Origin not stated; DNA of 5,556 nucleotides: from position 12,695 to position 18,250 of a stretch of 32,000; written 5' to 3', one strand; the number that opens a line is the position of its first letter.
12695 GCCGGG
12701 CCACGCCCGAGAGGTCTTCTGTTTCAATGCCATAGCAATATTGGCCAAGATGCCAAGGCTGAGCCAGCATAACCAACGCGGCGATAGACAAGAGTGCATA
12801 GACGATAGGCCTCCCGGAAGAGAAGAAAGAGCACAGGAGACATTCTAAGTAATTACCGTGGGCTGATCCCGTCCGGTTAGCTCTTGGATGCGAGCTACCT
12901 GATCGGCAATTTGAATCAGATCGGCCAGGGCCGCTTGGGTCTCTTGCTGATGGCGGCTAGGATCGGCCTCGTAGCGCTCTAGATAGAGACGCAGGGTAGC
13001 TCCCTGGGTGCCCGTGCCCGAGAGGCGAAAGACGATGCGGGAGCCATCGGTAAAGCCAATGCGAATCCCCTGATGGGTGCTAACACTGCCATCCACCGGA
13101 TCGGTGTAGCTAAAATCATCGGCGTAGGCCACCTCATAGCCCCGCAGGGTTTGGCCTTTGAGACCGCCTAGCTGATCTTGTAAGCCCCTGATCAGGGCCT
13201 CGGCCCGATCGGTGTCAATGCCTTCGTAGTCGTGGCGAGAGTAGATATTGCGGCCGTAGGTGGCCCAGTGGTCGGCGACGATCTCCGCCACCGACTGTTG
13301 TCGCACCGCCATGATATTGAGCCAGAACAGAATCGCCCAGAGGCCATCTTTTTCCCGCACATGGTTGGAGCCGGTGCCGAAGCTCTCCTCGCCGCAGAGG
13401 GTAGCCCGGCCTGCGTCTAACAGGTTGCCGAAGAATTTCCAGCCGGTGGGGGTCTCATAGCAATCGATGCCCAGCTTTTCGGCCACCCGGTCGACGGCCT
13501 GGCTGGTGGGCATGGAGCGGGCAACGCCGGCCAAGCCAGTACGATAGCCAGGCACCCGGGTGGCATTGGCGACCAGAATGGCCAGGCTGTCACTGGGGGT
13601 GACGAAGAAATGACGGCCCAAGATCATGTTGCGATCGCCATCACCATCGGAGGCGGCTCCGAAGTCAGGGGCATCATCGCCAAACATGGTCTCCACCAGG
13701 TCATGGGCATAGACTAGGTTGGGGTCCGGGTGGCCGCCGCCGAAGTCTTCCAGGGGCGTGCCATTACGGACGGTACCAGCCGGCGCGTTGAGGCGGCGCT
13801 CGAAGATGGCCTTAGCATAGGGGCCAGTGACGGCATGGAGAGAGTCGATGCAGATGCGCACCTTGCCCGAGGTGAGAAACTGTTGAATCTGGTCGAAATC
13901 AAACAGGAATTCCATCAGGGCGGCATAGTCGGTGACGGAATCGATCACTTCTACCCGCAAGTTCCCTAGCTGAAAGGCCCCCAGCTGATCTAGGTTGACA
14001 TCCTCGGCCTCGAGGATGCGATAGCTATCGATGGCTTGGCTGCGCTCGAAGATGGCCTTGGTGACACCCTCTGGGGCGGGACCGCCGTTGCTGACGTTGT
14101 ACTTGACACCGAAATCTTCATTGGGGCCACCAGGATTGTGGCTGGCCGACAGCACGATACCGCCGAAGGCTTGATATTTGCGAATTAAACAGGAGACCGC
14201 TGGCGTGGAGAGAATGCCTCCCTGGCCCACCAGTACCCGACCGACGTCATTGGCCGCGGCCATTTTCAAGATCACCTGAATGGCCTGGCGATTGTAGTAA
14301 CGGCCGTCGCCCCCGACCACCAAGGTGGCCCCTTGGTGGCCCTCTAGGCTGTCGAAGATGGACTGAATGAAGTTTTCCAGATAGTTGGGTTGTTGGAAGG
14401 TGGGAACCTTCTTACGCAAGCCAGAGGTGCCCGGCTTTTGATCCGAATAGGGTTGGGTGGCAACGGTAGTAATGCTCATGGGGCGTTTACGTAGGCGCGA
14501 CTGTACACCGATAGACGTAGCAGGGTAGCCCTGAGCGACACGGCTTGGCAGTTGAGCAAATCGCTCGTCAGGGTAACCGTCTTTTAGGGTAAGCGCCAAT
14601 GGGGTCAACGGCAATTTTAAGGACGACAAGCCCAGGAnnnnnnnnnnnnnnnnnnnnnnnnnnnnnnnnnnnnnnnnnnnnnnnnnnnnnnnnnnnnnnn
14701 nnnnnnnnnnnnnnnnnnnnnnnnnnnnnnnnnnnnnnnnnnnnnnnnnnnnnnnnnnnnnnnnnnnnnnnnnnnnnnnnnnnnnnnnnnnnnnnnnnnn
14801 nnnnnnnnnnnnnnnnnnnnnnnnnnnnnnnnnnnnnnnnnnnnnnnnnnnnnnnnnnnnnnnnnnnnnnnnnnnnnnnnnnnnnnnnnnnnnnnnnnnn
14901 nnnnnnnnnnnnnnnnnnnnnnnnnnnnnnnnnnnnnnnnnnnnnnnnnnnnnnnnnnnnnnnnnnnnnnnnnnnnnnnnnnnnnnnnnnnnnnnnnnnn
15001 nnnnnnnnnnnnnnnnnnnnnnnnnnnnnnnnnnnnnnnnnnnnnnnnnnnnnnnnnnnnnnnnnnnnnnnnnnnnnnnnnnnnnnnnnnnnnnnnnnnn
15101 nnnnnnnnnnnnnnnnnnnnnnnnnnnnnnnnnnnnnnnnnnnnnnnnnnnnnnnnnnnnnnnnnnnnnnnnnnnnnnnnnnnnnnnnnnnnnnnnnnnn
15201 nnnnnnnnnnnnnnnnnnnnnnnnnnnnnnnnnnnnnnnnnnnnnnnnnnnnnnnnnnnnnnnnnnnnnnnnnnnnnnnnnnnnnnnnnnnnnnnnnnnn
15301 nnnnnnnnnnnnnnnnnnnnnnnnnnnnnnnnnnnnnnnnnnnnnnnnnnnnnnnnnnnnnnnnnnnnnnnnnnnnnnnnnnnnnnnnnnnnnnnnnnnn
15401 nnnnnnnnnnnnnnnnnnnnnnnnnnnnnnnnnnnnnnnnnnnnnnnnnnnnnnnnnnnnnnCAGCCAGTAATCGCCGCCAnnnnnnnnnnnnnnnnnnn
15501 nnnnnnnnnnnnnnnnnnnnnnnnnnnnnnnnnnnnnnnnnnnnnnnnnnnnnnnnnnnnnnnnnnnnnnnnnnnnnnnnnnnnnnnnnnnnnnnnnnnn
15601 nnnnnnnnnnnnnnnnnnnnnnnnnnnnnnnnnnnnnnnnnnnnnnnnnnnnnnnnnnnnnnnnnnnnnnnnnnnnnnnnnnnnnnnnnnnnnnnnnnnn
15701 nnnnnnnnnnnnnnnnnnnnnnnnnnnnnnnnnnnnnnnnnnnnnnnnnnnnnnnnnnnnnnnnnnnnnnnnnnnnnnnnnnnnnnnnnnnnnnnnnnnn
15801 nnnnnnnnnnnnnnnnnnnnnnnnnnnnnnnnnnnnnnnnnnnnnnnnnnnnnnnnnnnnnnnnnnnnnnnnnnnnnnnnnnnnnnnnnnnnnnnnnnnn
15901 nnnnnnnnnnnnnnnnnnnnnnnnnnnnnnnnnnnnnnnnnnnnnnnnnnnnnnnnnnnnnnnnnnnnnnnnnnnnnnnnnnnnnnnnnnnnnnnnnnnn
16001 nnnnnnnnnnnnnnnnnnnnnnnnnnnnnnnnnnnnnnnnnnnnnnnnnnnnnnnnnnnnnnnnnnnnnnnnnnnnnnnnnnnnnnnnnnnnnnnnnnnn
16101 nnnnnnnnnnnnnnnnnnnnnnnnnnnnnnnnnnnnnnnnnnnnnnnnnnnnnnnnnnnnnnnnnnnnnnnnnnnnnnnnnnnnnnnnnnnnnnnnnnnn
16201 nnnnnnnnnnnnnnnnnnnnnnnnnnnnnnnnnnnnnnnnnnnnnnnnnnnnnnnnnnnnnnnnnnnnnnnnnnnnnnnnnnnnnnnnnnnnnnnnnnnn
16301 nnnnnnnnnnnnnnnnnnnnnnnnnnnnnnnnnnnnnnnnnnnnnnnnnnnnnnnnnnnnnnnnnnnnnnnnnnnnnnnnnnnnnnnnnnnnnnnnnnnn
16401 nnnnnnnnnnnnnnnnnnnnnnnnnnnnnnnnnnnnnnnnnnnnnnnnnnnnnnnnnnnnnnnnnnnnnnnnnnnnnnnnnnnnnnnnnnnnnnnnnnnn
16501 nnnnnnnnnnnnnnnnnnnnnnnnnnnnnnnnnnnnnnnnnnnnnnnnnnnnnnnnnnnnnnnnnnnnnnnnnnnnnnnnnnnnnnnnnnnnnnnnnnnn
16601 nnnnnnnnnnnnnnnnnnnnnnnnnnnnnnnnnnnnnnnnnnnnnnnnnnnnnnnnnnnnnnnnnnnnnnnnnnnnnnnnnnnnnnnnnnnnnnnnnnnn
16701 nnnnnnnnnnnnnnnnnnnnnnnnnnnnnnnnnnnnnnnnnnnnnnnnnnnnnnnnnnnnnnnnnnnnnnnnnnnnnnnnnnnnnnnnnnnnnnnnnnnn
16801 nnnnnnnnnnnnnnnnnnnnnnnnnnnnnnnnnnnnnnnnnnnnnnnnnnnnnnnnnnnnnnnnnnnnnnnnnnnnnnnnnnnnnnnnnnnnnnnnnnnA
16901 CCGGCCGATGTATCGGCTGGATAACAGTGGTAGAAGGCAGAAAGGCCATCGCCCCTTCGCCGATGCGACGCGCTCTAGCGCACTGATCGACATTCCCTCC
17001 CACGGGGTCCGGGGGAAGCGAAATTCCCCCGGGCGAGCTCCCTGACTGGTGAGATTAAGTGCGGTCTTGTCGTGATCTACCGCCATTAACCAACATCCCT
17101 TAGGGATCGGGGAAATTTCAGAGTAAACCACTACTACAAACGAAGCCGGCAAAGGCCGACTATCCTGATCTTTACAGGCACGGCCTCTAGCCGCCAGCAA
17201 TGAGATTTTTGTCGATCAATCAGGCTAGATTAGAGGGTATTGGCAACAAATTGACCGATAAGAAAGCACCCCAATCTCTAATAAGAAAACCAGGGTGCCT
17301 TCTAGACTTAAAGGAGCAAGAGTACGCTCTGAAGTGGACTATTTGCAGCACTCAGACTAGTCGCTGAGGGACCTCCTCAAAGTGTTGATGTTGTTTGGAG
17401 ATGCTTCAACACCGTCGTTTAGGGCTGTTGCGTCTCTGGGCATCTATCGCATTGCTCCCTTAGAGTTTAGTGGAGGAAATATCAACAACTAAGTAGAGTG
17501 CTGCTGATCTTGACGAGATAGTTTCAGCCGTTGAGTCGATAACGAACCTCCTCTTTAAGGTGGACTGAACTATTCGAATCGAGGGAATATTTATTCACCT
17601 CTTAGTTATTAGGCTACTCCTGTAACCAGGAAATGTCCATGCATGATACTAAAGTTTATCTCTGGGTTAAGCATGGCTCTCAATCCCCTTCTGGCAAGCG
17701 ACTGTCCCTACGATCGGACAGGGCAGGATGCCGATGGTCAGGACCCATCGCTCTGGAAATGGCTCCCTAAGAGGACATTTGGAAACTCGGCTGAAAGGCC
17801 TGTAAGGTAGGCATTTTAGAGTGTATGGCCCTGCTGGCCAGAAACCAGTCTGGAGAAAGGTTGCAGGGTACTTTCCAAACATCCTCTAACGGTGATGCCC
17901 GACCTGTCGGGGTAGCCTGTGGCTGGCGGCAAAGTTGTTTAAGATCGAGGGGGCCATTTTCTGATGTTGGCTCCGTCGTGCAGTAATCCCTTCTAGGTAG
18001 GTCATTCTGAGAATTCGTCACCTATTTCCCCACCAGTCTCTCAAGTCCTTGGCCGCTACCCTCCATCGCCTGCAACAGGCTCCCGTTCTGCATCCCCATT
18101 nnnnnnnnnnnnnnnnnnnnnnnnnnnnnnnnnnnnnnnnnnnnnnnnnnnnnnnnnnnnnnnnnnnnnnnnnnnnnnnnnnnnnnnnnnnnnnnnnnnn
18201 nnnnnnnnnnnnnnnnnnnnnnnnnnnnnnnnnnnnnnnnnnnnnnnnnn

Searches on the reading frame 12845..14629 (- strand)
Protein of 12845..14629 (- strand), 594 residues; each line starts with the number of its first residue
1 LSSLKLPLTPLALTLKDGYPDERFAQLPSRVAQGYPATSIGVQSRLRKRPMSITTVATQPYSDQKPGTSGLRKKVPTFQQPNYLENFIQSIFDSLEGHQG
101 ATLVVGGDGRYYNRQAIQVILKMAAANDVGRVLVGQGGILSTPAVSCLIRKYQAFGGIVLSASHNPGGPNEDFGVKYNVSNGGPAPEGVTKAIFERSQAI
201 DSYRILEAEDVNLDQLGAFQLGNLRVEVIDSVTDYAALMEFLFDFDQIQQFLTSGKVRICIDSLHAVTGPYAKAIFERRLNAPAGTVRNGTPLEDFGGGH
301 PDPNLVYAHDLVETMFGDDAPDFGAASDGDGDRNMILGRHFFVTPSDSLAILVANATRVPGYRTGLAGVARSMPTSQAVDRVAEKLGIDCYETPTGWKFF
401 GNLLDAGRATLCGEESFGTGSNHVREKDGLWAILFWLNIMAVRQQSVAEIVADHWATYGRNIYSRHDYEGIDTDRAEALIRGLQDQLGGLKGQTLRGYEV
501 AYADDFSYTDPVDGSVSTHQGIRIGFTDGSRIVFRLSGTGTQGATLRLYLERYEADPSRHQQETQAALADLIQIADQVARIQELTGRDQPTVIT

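Call 40: search_protein_families(library=pfam, proteins=[window:12845-14629:-], max_evalue=0.001)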
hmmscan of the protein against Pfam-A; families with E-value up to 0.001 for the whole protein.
window:12845-14629:- (594 aa): 4 families
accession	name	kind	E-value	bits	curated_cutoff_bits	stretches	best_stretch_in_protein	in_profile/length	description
PF24947.1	PGM1_C_vert_fung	-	2.6e-48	164.3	27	1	460-591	1-138/138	Phosphoglucomutase-1, C-terminal domain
PF02878.22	PGM_PMM_I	-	1e-33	116.4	22.5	1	64-203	2-137/138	Phosphoglucomutase/phosphomannomutase, alpha/beta/alpha domain I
PF02880.22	PGM_PMM_III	-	1e-26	93.8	20.7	1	346-458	2-115/115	Phosphoglucomutase/phosphomannomutase, alpha/beta/alpha domain III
PF02879.22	PGM_PMM_II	-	2.8e-10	41.1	29.3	1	249-337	13-99/103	Phosphoglucomutase/phosphomannomutase, alpha/beta/alpha domain II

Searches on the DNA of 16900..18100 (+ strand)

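Call 8: search_rna_families(source=window, start=16900, end=18100, threshold=evalue, max_evalue=10, show_alignments=3)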
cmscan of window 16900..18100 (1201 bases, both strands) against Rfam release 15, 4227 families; matches with E-value up to 10: 5.
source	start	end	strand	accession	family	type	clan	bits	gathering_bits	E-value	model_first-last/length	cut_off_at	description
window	17004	17030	-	RF01785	blv_FSE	Cis-reg; frameshift_element;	-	16.3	34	5.1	1-27/27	no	ribosomal frameshift site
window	17183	17225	-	RF01153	sn3060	Gene; snRNA; snoRNA; CD-box;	-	15.6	45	5.9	1-67/67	no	Small nucleolar RNA sn3060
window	17887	17967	+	RF01516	v-snoRNA-1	Gene; snRNA; snoRNA; CD-box;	-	15.3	75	3.6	1-65/65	no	Human herpesvirus 1 small nucleolar RNA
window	17497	17570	+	RF01127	sR42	Gene; snRNA; snoRNA; CD-box;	-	15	38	0.9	1-63/63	no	Small nucleolar RNA sR42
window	17262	17327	-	RF00066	U7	Gene; snRNA;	-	14.2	34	4.4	1-62/62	no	U7 small nuclear RNA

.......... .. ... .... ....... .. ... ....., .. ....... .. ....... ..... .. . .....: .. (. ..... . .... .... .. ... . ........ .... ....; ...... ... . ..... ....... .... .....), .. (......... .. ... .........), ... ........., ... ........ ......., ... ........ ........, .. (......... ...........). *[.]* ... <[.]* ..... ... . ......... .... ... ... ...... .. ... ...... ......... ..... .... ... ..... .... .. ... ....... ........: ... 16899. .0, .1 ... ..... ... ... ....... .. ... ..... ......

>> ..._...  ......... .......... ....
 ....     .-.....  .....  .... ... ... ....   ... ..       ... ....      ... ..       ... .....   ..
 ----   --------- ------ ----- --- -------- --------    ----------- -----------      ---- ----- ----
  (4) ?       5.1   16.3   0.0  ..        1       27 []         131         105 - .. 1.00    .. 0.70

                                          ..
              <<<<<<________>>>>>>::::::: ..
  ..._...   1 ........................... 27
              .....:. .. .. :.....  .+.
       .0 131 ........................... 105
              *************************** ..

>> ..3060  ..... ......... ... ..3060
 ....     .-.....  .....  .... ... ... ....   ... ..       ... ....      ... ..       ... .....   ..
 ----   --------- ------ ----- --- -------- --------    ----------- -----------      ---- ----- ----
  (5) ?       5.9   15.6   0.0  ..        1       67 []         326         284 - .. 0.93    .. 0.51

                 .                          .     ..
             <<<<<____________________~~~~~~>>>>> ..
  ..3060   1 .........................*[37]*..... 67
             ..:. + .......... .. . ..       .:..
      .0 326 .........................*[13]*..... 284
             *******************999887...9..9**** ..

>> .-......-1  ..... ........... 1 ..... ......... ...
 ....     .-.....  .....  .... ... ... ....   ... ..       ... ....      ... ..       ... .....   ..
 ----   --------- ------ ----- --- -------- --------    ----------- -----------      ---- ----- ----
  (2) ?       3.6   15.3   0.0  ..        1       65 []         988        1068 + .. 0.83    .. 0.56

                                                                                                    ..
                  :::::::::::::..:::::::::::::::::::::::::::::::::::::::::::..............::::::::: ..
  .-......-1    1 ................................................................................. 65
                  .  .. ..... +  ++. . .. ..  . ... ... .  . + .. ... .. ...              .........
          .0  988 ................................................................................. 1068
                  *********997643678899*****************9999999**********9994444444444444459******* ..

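Call 46: build_rna_model(alignment_id=A3)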
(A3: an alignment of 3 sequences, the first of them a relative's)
Model R1 built from alignment A3 (3 sequences, 207 columns); structure: RNAalifold consensus.
model positions 177; base pairs 34; branch points 2; effective number of sequences 1.37; information 0.59 bits per position. Calibrated on 0.2 Mb of random sequence (short: E-values are rough).
structure used (alignment columns):
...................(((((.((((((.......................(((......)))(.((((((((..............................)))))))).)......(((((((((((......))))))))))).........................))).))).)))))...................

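Call 47: search_with_rna_model(model_id=R1, source=window, filters=off, max_evalue=10, show_alignments=4)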
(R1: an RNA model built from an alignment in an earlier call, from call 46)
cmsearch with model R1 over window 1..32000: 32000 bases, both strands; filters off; matches with E-value up to 10: 47.
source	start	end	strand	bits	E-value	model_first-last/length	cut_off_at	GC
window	25288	25483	+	163.1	3.7e-39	1-177/177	no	0.59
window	16945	17088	+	139.6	2.5e-33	1-177/177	no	0.62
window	17007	17034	-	17.3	0.0048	96-123/177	no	0.71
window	25407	25434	-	15.9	0.011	96-123/177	no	0.64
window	8124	8235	-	10.4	0.25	1-177/177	no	0.54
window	15545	15665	-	10.1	0.29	1-177/177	no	0.51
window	2367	2426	-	8.9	0.59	1-177/177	no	0.63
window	25595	25668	+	8.5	0.71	1-177/177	no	0.53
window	9466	9517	+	8.1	0.9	1-177/177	no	0.65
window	6750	6829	+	7.6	1.2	1-177/177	no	0.54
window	22444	22575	-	7.6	1.3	1-177/177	no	0.63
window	16922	16952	-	7.5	1.3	1-177/177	no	0.52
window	18508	18552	-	7.3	1.5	1-177/177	no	0.62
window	22690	22705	-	7.1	1.7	69-84/177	no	0.75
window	3519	3543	+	7.1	1.7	64-89/177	no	0.68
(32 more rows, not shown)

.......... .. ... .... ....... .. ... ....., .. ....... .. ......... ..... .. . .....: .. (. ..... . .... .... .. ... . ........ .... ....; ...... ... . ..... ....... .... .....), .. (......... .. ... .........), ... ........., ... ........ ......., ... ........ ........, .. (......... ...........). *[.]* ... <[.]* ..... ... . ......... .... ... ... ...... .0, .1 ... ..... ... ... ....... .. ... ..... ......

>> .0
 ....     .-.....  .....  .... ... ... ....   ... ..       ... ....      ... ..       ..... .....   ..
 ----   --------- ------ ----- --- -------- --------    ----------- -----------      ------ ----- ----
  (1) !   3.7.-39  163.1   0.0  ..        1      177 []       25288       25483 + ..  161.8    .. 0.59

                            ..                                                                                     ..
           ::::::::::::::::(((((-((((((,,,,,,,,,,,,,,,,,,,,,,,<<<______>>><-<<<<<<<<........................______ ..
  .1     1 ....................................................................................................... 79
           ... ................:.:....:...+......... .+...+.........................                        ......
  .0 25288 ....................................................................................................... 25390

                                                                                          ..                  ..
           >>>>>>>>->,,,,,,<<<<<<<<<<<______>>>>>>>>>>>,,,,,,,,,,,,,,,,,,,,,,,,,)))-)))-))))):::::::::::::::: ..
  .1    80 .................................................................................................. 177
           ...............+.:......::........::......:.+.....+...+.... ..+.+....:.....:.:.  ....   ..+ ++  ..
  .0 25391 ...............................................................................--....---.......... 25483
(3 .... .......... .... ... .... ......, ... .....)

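Call 70: search_dna_similar(query=window:17093-17767:+, collection=plasmids, mode=distant, max_evalue=0.01)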
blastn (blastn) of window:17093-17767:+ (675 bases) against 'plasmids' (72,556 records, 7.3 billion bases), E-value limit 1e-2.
No match.

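Call 73: search_with_rna_model(model_id=R1, sources=[L002, L003, L004, L005, L006, L007, L008, L009, L010, L011, L012, L013, L014, L015, L016, L017, L018, L019, L020, L021, L022, L023, L024, L025, L026, L027, L028, L029, L030, L031, L032, L033, L034, L035, L036, L039, L040, L041, L042, L043], max_evalue=1)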
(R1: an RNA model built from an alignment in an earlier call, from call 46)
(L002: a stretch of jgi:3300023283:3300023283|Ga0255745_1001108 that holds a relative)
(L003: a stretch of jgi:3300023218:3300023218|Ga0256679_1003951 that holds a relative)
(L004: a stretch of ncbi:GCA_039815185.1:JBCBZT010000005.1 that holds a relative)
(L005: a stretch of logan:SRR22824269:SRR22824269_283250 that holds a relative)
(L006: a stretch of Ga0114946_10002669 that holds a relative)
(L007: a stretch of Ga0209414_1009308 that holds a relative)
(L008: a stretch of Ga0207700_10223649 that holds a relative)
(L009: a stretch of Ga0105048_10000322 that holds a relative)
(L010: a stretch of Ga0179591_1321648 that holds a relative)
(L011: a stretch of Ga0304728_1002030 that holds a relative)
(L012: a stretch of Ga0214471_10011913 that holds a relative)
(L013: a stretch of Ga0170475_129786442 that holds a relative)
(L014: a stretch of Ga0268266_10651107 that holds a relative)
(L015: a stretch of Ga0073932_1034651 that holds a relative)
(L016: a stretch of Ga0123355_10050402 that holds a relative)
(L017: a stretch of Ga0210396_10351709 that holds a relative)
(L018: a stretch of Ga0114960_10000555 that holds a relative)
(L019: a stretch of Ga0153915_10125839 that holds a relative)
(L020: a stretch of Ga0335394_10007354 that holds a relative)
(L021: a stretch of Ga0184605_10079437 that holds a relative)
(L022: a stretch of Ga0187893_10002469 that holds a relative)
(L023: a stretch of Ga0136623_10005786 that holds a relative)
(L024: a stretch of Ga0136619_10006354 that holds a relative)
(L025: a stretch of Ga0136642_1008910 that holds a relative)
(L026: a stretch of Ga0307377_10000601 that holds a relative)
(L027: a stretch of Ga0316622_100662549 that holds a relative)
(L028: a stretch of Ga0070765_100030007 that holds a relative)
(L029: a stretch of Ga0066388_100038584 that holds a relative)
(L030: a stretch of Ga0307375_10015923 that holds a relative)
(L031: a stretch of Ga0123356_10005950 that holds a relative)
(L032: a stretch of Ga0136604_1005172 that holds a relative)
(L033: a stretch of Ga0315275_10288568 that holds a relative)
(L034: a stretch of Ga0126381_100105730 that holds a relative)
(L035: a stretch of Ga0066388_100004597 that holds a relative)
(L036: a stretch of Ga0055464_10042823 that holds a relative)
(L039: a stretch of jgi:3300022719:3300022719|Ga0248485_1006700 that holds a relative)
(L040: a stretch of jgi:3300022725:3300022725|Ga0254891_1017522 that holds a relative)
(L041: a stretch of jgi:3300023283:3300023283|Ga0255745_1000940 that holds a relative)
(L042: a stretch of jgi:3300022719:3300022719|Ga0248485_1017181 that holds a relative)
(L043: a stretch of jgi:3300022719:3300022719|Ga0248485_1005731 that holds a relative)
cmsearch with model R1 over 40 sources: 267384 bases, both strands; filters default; matches with E-value up to 1: 2.
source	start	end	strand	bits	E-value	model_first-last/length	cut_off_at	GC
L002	2299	2475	+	198.2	6.4e-47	1-177/177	no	0.64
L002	2394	2421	-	25.5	0.00037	96-123/177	no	0.71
